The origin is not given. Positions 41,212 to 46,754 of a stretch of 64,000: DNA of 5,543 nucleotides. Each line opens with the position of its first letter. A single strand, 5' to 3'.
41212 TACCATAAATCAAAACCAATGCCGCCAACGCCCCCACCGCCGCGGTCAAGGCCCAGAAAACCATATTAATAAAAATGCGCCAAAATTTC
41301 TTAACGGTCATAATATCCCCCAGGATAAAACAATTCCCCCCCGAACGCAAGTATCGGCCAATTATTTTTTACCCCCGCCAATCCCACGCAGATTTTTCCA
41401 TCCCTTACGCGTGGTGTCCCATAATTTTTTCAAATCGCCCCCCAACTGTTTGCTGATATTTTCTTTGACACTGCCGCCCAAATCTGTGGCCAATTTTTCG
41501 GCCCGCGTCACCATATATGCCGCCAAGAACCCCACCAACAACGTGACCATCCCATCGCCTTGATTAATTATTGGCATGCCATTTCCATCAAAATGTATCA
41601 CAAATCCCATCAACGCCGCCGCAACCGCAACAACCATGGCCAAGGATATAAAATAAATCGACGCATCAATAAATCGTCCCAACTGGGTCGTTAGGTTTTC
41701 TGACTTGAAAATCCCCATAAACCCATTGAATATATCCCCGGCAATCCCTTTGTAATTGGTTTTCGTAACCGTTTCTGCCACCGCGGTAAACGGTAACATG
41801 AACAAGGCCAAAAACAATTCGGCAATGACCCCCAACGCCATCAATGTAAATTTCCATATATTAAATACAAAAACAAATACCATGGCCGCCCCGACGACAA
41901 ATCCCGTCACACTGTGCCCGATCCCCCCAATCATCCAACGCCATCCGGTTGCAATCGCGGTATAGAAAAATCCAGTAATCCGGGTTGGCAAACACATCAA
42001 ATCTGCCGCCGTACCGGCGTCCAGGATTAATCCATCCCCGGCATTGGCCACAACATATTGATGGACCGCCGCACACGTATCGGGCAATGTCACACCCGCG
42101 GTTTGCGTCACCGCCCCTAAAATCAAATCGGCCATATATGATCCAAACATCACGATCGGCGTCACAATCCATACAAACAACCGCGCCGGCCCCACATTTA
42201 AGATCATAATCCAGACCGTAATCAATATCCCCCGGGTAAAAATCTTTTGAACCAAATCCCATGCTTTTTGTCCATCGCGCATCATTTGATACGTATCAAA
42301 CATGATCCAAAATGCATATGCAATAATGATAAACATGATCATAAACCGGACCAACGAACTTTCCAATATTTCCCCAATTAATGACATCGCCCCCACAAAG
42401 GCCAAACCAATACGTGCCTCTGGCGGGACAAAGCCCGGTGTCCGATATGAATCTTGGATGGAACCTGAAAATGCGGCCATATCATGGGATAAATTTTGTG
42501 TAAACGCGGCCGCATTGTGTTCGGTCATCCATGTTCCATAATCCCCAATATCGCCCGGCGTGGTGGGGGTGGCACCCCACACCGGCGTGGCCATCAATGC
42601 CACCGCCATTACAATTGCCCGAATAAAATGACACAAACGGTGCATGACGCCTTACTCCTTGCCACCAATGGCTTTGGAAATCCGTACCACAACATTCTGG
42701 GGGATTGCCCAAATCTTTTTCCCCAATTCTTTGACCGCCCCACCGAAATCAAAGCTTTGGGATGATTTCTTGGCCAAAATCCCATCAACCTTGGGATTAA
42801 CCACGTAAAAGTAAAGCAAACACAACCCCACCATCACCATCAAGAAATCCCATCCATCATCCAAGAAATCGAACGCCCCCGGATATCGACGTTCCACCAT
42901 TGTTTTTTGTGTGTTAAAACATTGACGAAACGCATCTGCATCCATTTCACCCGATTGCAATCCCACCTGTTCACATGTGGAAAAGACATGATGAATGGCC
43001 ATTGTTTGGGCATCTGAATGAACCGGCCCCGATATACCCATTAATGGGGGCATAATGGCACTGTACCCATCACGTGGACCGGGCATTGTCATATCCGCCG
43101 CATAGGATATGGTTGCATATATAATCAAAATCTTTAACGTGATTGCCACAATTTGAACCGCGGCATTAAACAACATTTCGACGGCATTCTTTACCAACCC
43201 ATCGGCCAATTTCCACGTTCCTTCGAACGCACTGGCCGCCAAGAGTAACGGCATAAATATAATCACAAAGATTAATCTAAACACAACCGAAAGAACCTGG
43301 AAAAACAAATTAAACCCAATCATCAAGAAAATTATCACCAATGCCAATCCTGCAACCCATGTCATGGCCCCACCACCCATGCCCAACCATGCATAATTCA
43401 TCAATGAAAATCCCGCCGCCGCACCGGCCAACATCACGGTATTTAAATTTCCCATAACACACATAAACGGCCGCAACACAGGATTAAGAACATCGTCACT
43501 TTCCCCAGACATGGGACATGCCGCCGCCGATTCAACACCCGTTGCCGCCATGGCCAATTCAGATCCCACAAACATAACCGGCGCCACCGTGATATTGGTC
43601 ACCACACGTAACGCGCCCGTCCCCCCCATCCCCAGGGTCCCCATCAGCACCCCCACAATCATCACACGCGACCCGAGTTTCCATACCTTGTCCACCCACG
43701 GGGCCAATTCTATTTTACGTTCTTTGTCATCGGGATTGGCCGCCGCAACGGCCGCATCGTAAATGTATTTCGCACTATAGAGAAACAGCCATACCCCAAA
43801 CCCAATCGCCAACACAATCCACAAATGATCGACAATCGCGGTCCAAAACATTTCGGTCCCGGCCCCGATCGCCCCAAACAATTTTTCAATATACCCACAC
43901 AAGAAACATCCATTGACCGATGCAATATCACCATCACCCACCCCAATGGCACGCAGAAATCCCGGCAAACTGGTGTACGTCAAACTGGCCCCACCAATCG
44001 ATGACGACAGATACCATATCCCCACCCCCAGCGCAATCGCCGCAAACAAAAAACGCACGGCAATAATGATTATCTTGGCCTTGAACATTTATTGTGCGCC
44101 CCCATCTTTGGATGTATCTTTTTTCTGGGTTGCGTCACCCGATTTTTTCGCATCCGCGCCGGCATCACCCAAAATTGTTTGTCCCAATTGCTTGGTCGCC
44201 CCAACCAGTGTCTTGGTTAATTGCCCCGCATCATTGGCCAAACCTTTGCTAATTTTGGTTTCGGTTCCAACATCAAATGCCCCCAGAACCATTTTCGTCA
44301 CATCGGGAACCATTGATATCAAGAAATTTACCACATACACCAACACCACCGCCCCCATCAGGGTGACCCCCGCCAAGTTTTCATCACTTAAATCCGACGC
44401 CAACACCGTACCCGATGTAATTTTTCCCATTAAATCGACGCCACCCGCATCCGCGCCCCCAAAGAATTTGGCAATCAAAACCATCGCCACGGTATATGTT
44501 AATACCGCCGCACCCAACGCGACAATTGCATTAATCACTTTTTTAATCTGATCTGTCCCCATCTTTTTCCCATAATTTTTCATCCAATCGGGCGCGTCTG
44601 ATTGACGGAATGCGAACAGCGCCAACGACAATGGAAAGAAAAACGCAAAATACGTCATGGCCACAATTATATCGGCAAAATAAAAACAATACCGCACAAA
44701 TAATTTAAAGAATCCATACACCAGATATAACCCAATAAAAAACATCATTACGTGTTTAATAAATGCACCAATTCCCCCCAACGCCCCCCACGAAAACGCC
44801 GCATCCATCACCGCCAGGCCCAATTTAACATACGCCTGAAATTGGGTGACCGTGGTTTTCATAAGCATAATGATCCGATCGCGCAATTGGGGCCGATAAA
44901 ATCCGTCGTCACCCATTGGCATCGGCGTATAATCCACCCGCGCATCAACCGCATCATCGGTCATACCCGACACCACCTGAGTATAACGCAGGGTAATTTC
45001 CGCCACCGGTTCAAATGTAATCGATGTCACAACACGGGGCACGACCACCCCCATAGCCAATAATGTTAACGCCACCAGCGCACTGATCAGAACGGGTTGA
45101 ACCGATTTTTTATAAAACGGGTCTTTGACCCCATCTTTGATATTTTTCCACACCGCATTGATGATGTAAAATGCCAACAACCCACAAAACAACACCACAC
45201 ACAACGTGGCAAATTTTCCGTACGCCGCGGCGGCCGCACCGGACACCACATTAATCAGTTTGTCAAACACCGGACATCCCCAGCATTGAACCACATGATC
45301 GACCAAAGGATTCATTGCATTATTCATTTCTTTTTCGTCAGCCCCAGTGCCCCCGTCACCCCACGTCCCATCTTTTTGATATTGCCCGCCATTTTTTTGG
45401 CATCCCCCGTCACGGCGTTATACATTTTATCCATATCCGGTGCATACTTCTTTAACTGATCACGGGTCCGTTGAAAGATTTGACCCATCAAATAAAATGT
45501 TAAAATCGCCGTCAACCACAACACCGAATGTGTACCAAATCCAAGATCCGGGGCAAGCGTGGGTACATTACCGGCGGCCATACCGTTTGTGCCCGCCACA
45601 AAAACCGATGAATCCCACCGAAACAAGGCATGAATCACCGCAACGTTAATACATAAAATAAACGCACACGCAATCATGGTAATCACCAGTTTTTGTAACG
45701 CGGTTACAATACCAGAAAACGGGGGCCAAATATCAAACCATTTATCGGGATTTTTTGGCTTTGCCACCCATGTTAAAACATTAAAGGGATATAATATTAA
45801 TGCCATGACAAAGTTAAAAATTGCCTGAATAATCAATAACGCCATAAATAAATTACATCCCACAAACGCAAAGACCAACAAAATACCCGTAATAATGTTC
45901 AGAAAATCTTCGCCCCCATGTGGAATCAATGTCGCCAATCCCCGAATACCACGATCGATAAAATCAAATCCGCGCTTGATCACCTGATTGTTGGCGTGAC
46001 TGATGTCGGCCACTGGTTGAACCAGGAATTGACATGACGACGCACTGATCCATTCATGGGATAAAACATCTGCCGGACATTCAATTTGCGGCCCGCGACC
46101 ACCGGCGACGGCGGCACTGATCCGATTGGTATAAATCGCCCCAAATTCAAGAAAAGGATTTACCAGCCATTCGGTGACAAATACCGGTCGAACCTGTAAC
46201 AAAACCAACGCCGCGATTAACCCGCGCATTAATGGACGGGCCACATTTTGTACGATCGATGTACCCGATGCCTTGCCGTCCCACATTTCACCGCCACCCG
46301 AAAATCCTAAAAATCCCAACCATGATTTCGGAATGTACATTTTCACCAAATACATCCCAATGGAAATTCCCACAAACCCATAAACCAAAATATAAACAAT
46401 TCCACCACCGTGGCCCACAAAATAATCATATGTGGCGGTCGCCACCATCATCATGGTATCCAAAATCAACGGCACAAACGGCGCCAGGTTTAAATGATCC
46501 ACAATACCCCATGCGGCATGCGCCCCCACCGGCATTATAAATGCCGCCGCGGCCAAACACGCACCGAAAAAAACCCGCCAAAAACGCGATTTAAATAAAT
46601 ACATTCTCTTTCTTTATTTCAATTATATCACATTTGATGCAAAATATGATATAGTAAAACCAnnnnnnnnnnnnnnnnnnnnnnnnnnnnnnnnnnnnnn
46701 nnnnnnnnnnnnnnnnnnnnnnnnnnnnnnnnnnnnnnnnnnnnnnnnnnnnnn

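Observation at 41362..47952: Array of five paralogous polytopic membrane proteins, interpreted as VirB6/TrbL-like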

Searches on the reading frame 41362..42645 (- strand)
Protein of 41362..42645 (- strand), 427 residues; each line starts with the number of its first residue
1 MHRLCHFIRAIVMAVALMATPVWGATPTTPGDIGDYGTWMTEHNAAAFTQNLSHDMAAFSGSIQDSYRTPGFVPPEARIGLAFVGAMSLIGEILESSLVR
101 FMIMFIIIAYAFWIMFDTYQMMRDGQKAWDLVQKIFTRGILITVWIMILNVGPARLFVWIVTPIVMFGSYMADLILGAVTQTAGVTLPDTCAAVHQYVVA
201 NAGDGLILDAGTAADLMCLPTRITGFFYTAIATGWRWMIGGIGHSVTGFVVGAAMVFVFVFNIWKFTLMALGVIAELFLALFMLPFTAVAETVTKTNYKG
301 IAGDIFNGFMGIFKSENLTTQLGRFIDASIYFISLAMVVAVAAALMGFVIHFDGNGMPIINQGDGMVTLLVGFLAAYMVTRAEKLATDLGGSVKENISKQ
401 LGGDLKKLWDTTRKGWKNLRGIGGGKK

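Call 3: search_protein_families(library=pfam, proteins=[window:41362-42645:-], max_evalue=10)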
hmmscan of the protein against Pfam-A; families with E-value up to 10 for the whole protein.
window:41362-42645:- (427 aa): 1 family
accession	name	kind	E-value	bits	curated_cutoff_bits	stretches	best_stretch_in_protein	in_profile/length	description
PF04120.17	Iron_permease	-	3.7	7.8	25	1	332-375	17-60/128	Low affinity iron permease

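Call 4: search_protein_families(library=ncbifam, proteins=[window:41362-42645:-], max_evalue=10)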
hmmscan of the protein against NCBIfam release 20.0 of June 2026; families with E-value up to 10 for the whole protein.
window:41362-42645:- (427 aa): 0 families

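Call 7: list_cluster_members(proteins=[window:41362-42645:-, window:42652-44088:-, window:44089-45327:-, window:45324-46604:-, window:46663-47952:+])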
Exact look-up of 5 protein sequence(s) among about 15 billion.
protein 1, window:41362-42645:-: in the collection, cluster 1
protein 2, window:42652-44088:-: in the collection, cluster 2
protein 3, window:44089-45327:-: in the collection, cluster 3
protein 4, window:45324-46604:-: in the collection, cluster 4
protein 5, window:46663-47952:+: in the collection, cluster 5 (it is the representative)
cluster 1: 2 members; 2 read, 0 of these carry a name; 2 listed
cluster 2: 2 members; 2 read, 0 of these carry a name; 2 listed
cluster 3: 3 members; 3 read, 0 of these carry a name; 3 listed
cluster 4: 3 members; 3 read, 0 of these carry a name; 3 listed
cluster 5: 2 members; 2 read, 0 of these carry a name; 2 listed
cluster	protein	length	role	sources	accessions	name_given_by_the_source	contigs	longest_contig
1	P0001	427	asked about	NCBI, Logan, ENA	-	-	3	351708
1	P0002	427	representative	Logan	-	-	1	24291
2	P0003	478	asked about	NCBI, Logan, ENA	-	-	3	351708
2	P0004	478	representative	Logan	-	-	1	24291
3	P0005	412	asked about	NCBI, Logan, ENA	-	-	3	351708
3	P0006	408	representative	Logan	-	-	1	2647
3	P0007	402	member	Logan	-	-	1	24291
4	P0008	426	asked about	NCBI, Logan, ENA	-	-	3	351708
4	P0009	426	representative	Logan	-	-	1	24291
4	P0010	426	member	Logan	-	-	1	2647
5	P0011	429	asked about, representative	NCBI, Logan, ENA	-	-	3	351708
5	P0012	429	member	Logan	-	-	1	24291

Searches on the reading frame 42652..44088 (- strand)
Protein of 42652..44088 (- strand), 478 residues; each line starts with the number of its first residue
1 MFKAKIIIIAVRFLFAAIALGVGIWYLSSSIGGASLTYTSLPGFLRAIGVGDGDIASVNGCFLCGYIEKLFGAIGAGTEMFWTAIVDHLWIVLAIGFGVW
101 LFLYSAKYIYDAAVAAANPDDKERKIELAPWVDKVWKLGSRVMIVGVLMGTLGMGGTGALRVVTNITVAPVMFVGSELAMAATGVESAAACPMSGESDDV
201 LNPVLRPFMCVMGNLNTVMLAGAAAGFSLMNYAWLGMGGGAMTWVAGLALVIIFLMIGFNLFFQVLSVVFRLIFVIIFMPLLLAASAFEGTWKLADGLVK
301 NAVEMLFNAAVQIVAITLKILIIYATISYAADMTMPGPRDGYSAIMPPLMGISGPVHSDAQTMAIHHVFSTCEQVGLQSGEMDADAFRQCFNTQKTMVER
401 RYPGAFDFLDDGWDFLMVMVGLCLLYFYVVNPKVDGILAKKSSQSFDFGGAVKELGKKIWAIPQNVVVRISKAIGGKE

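Call 3: search_protein_families(library=pfam, proteins=[window:42652-44088:-], max_evalue=10)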
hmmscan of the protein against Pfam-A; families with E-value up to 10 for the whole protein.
window:42652-44088:- (478 aa): 1 family
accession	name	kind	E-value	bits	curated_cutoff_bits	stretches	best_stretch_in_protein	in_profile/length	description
PF13965.12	SID-1_RNA_chan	-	0.61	9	28.7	1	243-312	370-440/594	dsRNA-gated channel SID-1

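Call 4: search_protein_families(library=ncbifam, proteins=[window:42652-44088:-], max_evalue=10)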
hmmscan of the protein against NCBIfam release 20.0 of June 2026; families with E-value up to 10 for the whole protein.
window:42652-44088:- (478 aa): 1 family
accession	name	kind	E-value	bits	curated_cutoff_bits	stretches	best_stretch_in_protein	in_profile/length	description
NF046089.1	CD3337_EF1877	subfamily_domain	3.4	6.3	120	1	238-342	303-398/450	CD3337/EF1877 family mobilome membrane protein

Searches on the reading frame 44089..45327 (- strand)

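Call 3: search_protein_families(library=pfam, proteins=[window:44089-45327:-], max_evalue=10)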
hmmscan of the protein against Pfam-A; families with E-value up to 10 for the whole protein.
window:44089-45327:- (412 aa): 2 families
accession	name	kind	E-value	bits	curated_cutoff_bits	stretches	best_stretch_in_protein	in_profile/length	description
PF07264.17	EI24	-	0.0082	16.7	32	2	227-342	33-132/199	Sulfate transporter CysZ/Etoposide-induced protein 2.4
PF19658.4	DUF6161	-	0.32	10.9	27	1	321-360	134-173/216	Family of unknown function (DUF6161)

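Call 4: search_protein_families(library=ncbifam, proteins=[window:44089-45327:-], max_evalue=10)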
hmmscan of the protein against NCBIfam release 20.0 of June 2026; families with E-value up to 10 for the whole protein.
window:44089-45327:- (412 aa): 0 families

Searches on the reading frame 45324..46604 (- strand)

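Call 3: search_protein_families(library=pfam, proteins=[window:45324-46604:-], max_evalue=10)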
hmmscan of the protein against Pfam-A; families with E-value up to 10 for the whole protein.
window:45324-46604:- (426 aa): 0 families

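Call 4: search_protein_families(library=ncbifam, proteins=[window:45324-46604:-], max_evalue=10)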
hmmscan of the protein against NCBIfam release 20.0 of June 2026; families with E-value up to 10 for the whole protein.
window:45324-46604:- (426 aa): 1 family
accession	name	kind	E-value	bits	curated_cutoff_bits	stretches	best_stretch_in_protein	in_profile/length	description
NF053734.1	KJHdlse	equivalog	0.26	9.6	800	1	53-95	605-650/668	kojibiose hydrolase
